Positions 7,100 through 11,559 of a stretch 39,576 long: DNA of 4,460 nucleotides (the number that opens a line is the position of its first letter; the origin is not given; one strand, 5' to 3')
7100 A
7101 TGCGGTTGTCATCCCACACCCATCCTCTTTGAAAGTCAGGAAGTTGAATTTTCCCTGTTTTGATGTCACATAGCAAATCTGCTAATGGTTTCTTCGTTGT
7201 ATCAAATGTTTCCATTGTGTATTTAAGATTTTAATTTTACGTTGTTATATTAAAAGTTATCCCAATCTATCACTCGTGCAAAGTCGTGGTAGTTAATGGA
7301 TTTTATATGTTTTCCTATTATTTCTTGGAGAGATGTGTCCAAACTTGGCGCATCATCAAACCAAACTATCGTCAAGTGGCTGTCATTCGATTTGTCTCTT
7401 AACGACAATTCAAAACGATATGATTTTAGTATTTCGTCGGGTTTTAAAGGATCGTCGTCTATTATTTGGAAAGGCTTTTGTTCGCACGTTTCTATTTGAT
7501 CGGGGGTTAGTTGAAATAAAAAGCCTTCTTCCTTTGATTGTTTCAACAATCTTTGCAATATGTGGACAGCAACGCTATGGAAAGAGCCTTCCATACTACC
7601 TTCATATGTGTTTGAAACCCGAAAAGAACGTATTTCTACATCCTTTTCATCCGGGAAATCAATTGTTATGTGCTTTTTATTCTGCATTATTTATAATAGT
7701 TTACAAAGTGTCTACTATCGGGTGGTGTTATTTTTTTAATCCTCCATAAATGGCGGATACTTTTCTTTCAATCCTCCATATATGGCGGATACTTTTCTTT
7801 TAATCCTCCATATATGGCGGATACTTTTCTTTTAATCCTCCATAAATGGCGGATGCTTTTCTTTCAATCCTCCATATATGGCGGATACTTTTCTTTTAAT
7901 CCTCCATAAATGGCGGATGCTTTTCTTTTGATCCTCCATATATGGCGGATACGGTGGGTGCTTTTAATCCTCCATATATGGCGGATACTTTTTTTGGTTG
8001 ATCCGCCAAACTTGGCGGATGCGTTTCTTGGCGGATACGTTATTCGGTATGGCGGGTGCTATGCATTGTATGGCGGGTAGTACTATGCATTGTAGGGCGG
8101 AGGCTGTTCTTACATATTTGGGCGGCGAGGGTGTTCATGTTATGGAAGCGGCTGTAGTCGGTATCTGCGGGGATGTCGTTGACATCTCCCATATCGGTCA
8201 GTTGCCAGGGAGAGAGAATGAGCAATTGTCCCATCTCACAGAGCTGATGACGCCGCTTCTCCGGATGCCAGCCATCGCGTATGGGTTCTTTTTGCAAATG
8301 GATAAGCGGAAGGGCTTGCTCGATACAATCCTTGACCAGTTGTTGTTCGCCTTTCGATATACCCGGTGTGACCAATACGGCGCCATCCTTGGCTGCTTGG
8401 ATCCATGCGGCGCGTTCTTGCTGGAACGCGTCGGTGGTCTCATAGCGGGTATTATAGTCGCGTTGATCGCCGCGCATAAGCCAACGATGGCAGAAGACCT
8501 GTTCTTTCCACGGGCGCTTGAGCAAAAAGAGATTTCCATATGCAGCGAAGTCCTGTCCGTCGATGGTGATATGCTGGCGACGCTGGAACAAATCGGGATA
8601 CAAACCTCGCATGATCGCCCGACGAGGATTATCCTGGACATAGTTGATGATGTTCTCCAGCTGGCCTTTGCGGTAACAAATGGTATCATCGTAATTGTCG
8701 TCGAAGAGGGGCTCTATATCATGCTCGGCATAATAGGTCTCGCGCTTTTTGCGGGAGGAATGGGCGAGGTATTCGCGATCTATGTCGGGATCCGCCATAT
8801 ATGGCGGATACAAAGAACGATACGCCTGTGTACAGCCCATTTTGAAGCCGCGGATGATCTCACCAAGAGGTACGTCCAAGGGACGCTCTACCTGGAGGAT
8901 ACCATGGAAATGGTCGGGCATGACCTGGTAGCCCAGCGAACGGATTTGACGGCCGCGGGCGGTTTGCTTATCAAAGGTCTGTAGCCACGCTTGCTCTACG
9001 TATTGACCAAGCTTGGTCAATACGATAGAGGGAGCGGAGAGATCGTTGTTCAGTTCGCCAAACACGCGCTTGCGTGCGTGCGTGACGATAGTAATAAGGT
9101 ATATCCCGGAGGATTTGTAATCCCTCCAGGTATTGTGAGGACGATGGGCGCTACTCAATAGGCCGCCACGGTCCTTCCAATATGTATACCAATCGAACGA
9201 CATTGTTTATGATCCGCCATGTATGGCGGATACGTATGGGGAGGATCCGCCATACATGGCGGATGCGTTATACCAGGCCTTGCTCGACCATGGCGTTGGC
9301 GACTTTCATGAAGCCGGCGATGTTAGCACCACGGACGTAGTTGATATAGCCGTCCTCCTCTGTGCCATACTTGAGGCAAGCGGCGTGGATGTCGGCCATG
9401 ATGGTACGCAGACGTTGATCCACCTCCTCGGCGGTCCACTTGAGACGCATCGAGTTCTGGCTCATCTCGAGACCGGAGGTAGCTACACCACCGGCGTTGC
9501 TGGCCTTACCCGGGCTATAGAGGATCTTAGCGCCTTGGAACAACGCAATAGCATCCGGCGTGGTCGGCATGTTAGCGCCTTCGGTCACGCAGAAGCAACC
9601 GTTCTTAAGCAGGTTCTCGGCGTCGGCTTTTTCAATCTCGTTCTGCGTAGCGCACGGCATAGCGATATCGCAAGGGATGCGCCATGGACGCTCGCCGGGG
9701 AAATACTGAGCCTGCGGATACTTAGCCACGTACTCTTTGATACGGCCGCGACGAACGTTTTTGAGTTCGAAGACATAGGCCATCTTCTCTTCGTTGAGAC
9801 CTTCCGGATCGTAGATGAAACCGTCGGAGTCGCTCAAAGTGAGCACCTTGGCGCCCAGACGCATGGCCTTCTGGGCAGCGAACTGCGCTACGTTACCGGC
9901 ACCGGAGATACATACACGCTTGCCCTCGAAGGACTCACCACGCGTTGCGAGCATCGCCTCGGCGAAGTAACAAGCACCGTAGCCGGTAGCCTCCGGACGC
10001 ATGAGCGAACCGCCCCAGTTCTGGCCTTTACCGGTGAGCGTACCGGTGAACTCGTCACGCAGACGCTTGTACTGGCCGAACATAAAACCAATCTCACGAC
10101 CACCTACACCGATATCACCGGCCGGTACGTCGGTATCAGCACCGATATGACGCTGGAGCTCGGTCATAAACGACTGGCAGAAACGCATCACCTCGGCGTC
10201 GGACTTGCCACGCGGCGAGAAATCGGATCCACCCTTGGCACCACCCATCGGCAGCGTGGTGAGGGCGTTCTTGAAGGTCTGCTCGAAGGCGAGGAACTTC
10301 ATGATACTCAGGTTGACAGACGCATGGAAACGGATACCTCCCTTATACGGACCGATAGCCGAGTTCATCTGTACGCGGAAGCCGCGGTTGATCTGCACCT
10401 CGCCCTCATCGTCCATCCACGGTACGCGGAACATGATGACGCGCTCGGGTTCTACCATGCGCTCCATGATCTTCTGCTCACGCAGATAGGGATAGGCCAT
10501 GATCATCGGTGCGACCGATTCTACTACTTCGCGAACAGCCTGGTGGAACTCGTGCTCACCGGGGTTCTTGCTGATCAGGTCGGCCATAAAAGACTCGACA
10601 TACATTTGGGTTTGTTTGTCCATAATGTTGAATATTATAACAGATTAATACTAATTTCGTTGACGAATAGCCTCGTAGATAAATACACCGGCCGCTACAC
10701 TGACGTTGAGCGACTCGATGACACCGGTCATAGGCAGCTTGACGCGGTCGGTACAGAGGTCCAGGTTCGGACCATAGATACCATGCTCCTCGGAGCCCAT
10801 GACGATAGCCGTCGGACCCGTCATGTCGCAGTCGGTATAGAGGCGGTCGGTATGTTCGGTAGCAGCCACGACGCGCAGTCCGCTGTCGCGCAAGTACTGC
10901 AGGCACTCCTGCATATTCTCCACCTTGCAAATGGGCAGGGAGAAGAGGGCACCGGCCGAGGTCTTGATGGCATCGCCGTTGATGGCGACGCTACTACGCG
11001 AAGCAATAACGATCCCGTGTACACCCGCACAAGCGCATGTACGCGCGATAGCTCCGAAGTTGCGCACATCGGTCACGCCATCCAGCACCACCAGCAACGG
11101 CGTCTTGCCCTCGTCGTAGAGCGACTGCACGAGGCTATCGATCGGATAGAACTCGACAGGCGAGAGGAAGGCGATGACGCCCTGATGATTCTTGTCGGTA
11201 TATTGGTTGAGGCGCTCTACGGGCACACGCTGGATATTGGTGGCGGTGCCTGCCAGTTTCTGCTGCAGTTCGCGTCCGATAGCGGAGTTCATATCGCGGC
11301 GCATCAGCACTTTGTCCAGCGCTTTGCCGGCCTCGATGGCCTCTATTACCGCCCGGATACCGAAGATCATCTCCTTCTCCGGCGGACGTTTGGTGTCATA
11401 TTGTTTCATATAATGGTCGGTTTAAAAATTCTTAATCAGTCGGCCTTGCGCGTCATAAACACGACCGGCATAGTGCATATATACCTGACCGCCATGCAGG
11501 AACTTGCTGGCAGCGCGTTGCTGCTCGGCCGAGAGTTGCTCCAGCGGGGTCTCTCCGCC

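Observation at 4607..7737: AT-rich accessory block: GmrSD-like DUF262/DUF1524 nuclease embedded in a four-ORF same-strand cluster of unknowns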

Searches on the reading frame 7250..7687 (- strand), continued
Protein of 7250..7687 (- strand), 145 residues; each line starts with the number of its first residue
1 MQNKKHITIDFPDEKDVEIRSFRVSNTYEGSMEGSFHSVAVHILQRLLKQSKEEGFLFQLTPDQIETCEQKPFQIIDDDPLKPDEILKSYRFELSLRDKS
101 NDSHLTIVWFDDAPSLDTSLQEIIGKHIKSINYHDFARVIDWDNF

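Call 68: find_encoding_contigs(protein=P0168, flank=5000, max_places=2)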
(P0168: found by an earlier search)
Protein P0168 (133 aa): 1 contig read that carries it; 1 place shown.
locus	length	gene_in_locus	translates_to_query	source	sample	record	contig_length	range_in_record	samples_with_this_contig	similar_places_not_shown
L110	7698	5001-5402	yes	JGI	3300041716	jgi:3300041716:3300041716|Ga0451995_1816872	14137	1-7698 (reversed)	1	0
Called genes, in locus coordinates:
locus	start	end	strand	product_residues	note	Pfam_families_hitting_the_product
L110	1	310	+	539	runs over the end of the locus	PF05265:DUF723, PF00929:RNase_T, PF16473:Rv2179c-like (weak)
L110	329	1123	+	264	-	PF07463:NUMOD4 (weak), PF13392:HNH_3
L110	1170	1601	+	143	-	-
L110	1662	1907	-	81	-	-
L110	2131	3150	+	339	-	PF18143:HAD_SAK_2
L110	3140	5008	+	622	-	PF20796:PDDEXK_13, PF22558:REase-ARP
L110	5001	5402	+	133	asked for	-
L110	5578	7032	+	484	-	-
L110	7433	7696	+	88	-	?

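Call 69: search_protein_families(library=padloc, proteins=[L102:5399-6466:+, L104:5453-5749:+, L106:5947-7728:+, L108:5455-5814:+, L110:3140-5008:+, L110:5578-7032:+, L091:7459-9300:+, L106:5001-5894:+], max_evalue=0.01)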
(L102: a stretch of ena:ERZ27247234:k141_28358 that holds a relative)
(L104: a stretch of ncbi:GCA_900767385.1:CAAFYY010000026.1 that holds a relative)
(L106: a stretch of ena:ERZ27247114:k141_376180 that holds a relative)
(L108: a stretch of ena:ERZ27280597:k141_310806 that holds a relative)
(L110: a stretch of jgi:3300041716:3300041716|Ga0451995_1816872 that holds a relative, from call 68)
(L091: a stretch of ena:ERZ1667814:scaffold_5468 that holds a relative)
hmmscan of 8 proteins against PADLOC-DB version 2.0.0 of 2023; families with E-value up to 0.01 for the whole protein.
L102:5399-6466:+ (355 aa): 0 families

L104:5453-5749:+ (98 aa): 0 families

L106:5947-7728:+ (593 aa): 16 families
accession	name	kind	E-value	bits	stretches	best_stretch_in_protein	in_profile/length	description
PDLC04151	HEC-05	-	4.8e-33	112.7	2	11-234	26-269/600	-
PDLC04709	PDC-M55C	-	2.7e-25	87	1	13-252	17-253/554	-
PDLC04153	HEC-05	-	5.2e-14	49.3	1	12-105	8-117/621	-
PDLC04150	HEC-05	-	6.8e-12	43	1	22-231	19-252/583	-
PDLC04152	HEC-05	-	8.6e-10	35.8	1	9-64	5-63/566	-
PDLC03877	NsnA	-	1.8e-09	35.4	1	9-231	49-192/385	-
PDLC02792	SspE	-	7.2e-09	32.5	1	3-150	3-152/771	SspE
PDLC04157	HEC-06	-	2.2e-06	24.6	1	6-106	4-98/558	-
PDLC02686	Orf5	-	3.7e-06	23.7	1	25-98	21-91/566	Orf5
PDLC02695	Orf5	-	8.8e-06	22.4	1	12-112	9-107/601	Orf5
PDLC02783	SspE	-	1e-05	22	1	2-118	3-130/793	SspE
PDLC04027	PD-T4-2_A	-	1.6e-05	22.2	0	28-58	56-86/363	-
PDLC02786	SspE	-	8.5e-05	19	1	3-116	3-120/766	SspE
PDLC02791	SspE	-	0.00021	17.6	1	10-100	7-105/775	SspE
PDLC04155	HEC-06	-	0.00031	17.3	1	22-98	18-85/562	-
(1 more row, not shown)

L108:5455-5814:+ (119 aa): 0 families

L110:3140-5008:+ (622 aa): 0 families

L110:5578-7032:+ (484 aa): 4 families
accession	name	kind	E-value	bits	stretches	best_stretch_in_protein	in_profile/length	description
PDLC02012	SAVED5--SAVED_TIR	-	0.00016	18.9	1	2-95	14-104/404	-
PDLC00434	ThsB1|ThsB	-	0.0008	16.6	1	3-94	140-226/396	TIR-like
PDLC02421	Aga_TIR-PNTD1-PNTD2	-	0.0037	14.4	1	3-91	5-89/430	Class I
PDLC02403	Aga_TIR-PNTD1-PNTD2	-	0.0074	13.4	0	31-134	32-131/443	Class I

L091:7459-9300:+ (613 aa): 33 families (the best 25 are shown)
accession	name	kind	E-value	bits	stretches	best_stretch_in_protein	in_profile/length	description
PDLC04155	HEC-06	-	2.3e-68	229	1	9-611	11-558/562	-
PDLC02693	Orf5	-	1.8e-63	213.4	1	21-610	8-541/543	Orf5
PDLC02696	Orf5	-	1.4e-58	197.2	1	22-566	1-549/558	Orf5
PDLC04157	HEC-06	-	8.8e-56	187.6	1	21-611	22-555/558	-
PDLC04154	HEC-06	-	5.9e-55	185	1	19-611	21-564/569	-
PDLC02700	Orf5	-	3.8e-51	172.4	1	19-605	9-549/555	Orf5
PDLC02687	Orf5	-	4.6e-48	162.3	1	11-595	9-542/543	Orf5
PDLC02695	Orf5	-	1.5e-43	147.1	1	9-611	9-601/601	Orf5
PDLC02691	Orf5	-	2.3e-30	103.7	1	21-606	20-574/579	Orf5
PDLC02692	Orf5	-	2.8e-29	100.2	1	20-605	6-550/558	Orf5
PDLC02702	Orf5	-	3.2e-29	100.1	1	22-610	3-540/543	Orf5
PDLC02701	Orf5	-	2.8e-27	93.5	2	12-269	12-276/596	Orf5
PDLC02690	Orf5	-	3.3e-26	90.2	2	19-248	7-216/531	Orf5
PDLC02686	Orf5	-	5.4e-24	82.6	2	10-280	10-272/566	Orf5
PDLC02698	Orf5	-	3.6e-22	76.8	1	19-613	17-573/573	Orf5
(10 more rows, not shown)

L106:5001-5894:+ (297 aa): 0 families

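Call 70: search_protein_families(library=pfam, proteins=[L102:5399-6466:+, L104:5453-5749:+, L106:5947-7728:+, L108:5455-5814:+, L110:3140-5008:+, L110:5578-7032:+, L106:5001-5894:+], max_evalue=0.05)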
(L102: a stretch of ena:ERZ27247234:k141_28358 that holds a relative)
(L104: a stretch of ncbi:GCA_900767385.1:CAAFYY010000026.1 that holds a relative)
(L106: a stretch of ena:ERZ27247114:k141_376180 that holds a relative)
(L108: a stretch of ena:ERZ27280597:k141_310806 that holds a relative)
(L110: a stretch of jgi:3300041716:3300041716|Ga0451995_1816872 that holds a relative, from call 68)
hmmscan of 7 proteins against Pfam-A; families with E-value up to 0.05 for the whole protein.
L102:5399-6466:+ (355 aa): 0 families

L104:5453-5749:+ (98 aa): 15 families
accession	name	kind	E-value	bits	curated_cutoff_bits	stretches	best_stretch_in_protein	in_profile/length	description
PF24458.1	DUF7573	-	0.0016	18.8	30.2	0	70-87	5-22/39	Domain of unknown function (DUF7573)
PF13248.11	Zn_ribbon_3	-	0.0018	18.1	27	0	58-66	3-11/26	zinc-ribbon domain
PF18073.7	Zn_ribbon_LapB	-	0.0035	17.4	25.7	0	7-15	1-9/28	Rubredoxin metal binding domain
PF23549.1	Zn_ribbon_GRF_2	-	0.005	17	27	0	29-41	25-37/45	GRF-like zinc ribbon domain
PF09723.15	Zn_ribbon_8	-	0.0052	17.2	34.4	0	34-65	6-34/41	Zinc ribbon domain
PF23783.1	Zn_ribbon_TiaS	-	0.006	16.7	27.3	0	6-15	19-28/41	TiaS C-terminal zinc ribbon domain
PF12773.13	DZR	-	0.0081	16.7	27.3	0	9-82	1-44/45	Double zinc ribbon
PF07191.17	Zn_ribbon_6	-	0.013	15.9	25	0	35-87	2-40/67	Double zinc ribbon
PF10058.14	Zn_ribbon_10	-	0.013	15.6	24.2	0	3-15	41-53/54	ER junction formation factor lunapark, zinc ribbon finger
PF21349.2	RUBY_RBDX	-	0.013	15.4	26.5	0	7-16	1-10/30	Rubrerythrin, rubredoxin-like domain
PF01155.25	HypA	-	0.017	15.6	28.9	0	29-66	66-95/112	Hydrogenase/urease nickel incorporation, metallochaperone, hypA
PF23451.1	Zn_ribbon_PaaD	-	0.017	15.2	27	1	8-45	16-51/53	PaaD zinc beta ribbon domain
PF22191.2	IBR_1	-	0.021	15.1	27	0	56-83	2-28/47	IBR domain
PF08274.17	Zn_Ribbon_YjdM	-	0.023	15.1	30.8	0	35-65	4-27/30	PhnA Zinc-Ribbon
PF23455.1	DUF7129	-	0.042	14.1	30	0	62-87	13-38/45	Domain of unknown function (DUF7129)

L106:5947-7728:+ (593 aa): 2 families
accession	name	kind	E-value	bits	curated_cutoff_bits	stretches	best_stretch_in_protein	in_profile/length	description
PF03235.19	GmrSD_N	-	1.9e-31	110.2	33.2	1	13-237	1-196/199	GmrSD restriction endonuclease, N-terminal domain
PF07510.16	GmrSD_C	-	0.0011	19.3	23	1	488-541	47-106/138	GmrSD restriction endonucleases, C-terminal domain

L108:5455-5814:+ (119 aa): 0 families

L110:3140-5008:+ (622 aa): 2 families
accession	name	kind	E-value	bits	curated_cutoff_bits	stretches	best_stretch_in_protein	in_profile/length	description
PF22558.3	REase-ARP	-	6.5e-38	131.3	27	1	337-620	19-270/270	Restriction Endonuclease associating with ARP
PF20796.3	PDDEXK_13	-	1.2e-11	45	27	1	384-620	77-289/290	PD-(D/E)XK nuclease superfamily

L110:5578-7032:+ (484 aa): 7 families
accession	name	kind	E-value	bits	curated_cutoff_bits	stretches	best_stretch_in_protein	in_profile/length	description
PF13306.12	LRR_5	-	3.4e-95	315.1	27.7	3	260-386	2-125/127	BspA type Leucine rich repeat region (6 copies)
PF13855.12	LRR_8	-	4.8e-16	58.7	27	0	417-462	11-57/61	Leucine rich repeat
PF13676.11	TIR_2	-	3.8e-12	47.2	28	1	4-126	1-121/122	TIR domain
PF05725.18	FNIP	-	7.8e-11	42.4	21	1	344-376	8-39/44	FNIP Repeat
PF23454.1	Zn_ribbon_Brz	-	0.0004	21.4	27.9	0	291-307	10-26/58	Transcriptional regulator Brz zinc beta ribbon domain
PF23952.1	LRR_EndoS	-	0.0024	18.5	27.9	0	395-463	46-115/116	Endo-beta-N-acetylglucosaminidase EndoS LRR domain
PF10476.14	DUF2448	-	0.041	14.2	24.5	0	290-335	9-54/205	Protein of unknown function C-terminus (DUF2448)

L106:5001-5894:+ (297 aa): 1 family
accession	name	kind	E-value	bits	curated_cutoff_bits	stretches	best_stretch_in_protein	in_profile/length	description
PF16342.10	DUF4972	-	0.014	15.7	28.8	1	176-218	48-89/128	Domain of unknown function (DUF4972)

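Call 73: search_dna_similar(query=window:7250-7687:-, collection=plasmids, mode=protein, max_evalue=0.01, max_rows=10)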
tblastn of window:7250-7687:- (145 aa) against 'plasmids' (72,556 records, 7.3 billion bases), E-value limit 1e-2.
No match.

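Call 76: find_encoding_contigs(protein=P0150, flank=4500, max_places=2)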
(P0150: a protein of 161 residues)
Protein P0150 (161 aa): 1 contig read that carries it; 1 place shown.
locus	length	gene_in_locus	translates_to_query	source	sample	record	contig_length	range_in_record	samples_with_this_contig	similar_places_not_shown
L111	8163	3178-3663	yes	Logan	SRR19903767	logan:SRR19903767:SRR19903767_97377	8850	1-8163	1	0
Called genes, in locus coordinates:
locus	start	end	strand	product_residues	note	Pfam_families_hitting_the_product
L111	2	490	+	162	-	?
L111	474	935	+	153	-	PF13353:Fer4_12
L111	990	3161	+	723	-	PF03235:GmrSD_N, PF07510:GmrSD_C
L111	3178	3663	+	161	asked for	-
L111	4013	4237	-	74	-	PF12668:DUF3791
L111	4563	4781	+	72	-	PF13711:DUF4160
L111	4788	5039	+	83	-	PF10387:DUF2442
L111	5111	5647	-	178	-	PF12844:HTH_19 (weak)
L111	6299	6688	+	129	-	PF00581:Rhodanese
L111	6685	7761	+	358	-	PF03702:AnmK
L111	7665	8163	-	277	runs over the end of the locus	PF19781:DUF6266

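Call 80: search_dna_similar(query=window:7250-7687:-, collection=phages, mode=protein, max_evalue=1, max_rows=10)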
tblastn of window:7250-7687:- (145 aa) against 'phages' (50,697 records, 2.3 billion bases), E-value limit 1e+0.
No match.

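Call 88: search_protein_families(library=ncbifam, proteins=[L106:5001-5894:+, L102:5399-6466:+, L111:990-3161:+, L091:7459-9300:+, L106:5947-7728:+], max_evalue=0.01)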
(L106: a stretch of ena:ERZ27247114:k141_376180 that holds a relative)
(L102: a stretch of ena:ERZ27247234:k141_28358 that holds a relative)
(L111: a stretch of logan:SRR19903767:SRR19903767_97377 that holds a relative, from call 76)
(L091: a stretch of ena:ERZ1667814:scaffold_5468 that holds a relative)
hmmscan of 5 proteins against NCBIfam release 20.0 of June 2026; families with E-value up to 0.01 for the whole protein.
L106:5001-5894:+ (297 aa): 0 families

L102:5399-6466:+ (355 aa): 0 families

L111:990-3161:+ (723 aa): 1 family
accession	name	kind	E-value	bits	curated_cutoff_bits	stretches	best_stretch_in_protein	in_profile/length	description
NF000995.0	PRK00104.1-4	equivalog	0.0084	15.5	315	0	258-307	66-116/251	segregation/condensation protein A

L091:7459-9300:+ (613 aa): 0 families

L106:5947-7728:+ (593 aa): 0 families

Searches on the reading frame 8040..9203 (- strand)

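Call 3: search_protein_families(library=pfam, proteins=[window:8040-9203:-], max_evalue=0.1)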
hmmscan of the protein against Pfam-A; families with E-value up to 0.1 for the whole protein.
window:8040-9203:- (387 aa): 2 families
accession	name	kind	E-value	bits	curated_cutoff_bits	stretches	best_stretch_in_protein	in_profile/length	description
PF01797.21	Y1_Tnp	-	0.034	14.7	23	0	76-134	30-86/121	Transposase IS200 like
PF03372.29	Exo_endo_phos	-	0.065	13.4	24.5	0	216-360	65-173/225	Endonuclease/Exonuclease/phosphatase family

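Call 4: search_protein_families(library=padloc, proteins=[window:8040-9203:-], max_evalue=0.1)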
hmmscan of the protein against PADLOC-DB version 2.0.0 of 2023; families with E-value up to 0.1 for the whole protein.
window:8040-9203:- (387 aa): 2 families
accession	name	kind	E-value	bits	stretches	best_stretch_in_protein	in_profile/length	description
PDLC04930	PDC-S15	-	0.021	11.8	1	144-208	273-338/380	-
PDLC02869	DpdF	-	0.048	12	0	260-301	8-48/74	DpdF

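Call 5: search_protein_families(library=ncbifam, proteins=[window:8040-9203:-], max_evalue=0.1)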
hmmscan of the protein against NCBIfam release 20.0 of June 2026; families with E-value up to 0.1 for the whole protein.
window:8040-9203:- (387 aa): 1 family
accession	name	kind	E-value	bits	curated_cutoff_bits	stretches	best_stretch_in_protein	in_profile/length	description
NF047646.1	REP_Tyr_transpos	equivalog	4.8e-10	39.5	80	1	27-196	4-134/146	REP-associated tyrosine transposase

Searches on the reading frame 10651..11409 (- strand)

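Call 91: search_protein_families(library=pfam, proteins=[window:10651-11409:-], max_evalue=0.001)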
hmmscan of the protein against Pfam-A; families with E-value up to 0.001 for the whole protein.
window:10651-11409:- (252 aa): 2 families
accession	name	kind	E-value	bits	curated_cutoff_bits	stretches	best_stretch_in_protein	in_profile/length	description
PF00588.24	SpoU_methylase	-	4e-40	137.6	29.7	1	105-245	2-142/142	SpoU rRNA Methylase family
PF08032.17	SpoU_sub_bind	-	6.9e-12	46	22.8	1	14-87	1-75/76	RNA 2'-O ribose methyltransferase substrate binding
